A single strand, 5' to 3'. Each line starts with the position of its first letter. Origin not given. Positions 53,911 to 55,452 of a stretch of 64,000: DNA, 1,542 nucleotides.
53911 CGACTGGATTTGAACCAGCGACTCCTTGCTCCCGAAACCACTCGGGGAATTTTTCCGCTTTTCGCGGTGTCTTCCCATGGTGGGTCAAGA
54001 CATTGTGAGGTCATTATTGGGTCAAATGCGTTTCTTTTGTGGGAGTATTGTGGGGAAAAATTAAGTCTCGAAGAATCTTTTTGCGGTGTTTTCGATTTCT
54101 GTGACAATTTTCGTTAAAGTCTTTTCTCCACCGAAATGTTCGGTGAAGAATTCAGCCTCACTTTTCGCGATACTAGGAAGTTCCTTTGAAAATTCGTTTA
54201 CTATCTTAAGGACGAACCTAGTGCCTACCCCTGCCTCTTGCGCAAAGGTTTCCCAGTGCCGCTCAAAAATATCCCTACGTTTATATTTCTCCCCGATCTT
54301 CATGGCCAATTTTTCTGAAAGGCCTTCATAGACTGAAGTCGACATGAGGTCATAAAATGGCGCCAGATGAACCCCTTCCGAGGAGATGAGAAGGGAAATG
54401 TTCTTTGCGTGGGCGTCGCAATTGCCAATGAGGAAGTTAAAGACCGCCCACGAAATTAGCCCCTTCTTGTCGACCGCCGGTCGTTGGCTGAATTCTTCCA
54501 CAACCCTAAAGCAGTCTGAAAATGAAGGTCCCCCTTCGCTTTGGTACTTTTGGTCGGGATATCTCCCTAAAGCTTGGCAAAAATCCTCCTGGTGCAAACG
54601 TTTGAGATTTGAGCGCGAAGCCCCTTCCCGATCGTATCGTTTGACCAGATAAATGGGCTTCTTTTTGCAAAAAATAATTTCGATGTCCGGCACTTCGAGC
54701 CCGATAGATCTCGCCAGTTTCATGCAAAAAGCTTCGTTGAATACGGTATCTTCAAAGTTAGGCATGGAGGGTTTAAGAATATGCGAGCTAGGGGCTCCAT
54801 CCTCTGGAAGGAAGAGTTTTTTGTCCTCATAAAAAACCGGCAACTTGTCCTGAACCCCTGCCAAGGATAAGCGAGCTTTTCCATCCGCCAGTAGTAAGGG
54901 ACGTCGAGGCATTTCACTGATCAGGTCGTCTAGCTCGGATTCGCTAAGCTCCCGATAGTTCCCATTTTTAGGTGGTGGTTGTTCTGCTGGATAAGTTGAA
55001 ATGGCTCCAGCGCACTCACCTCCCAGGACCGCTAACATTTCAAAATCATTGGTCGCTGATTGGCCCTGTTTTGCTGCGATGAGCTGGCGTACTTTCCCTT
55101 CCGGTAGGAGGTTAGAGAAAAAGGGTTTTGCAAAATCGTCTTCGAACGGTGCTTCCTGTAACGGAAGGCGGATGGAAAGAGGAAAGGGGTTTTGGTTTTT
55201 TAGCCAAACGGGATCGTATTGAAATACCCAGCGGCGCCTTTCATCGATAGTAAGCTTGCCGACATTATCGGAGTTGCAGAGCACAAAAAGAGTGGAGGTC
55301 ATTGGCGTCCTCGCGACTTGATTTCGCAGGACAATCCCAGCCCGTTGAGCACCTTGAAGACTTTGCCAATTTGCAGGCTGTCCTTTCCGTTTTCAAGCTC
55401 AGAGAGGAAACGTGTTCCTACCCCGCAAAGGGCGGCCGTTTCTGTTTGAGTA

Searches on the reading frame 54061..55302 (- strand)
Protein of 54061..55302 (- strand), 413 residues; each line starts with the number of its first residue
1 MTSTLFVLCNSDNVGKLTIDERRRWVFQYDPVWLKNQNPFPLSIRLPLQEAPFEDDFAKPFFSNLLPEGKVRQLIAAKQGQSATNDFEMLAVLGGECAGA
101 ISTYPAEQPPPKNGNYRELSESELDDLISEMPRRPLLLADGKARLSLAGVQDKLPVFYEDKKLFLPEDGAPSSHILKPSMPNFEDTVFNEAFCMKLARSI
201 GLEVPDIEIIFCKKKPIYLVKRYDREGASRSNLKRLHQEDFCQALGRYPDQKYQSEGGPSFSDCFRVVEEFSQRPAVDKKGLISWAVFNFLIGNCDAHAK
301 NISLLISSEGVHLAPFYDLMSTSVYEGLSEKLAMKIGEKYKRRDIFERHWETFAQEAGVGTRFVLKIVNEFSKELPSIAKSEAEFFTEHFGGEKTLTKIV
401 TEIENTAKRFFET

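Call 69: search_protein_families(library=pfam, proteins=[window:54061-55302:-], max_evalue=0.001)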
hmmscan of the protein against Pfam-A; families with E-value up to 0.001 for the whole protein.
window:54061-55302:- (413 aa): 2 families
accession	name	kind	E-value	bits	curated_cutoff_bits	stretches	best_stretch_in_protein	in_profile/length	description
PF07804.18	HipA_C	-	4e-56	190.5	30.5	1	145-376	1-210/213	HipA-like C-terminal domain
PF13657.11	Couple_hipA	-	2.8e-26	92.3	22.5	1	7-102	3-97/99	HipA N-terminal domain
